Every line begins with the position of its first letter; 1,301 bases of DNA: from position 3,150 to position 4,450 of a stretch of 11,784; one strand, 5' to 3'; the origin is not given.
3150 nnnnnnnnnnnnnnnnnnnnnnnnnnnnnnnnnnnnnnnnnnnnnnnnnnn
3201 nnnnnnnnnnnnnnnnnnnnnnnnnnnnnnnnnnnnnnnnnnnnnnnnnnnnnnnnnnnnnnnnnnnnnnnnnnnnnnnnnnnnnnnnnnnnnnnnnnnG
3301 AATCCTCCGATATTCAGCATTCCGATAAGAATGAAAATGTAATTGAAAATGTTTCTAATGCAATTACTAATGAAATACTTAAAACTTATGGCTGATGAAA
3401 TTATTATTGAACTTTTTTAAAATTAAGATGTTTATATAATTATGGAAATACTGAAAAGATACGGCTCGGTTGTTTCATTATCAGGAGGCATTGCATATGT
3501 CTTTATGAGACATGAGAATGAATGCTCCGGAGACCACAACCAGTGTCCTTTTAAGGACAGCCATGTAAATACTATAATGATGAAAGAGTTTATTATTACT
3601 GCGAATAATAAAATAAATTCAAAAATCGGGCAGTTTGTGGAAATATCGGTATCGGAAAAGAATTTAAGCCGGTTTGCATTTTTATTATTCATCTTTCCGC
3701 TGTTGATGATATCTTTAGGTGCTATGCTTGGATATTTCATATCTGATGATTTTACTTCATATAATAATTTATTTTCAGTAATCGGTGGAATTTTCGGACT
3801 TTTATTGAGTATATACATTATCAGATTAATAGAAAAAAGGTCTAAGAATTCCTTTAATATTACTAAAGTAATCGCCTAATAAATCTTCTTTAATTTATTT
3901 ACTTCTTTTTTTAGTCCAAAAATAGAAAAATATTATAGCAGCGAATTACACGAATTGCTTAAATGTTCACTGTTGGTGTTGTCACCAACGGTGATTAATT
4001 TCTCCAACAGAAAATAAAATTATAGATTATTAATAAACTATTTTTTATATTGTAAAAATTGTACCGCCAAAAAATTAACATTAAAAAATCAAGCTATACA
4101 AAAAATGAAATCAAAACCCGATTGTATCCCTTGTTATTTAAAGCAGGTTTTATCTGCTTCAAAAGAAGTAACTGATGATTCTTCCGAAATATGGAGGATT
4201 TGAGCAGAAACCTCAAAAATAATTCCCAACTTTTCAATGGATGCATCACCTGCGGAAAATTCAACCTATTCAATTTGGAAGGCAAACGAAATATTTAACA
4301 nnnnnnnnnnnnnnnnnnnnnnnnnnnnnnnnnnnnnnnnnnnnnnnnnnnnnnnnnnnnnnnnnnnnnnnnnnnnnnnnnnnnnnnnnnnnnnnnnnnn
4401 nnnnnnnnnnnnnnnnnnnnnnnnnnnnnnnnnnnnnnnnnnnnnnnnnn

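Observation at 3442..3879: RseC/MucC-like membrane Fe-S protein at the end of the BMC operon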

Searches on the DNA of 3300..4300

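Call 70: search_rna_families(source=window, start=3300, end=4300, threshold=evalue, max_evalue=1)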
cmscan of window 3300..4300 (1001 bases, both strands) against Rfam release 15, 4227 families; matches with E-value up to 1: 0.
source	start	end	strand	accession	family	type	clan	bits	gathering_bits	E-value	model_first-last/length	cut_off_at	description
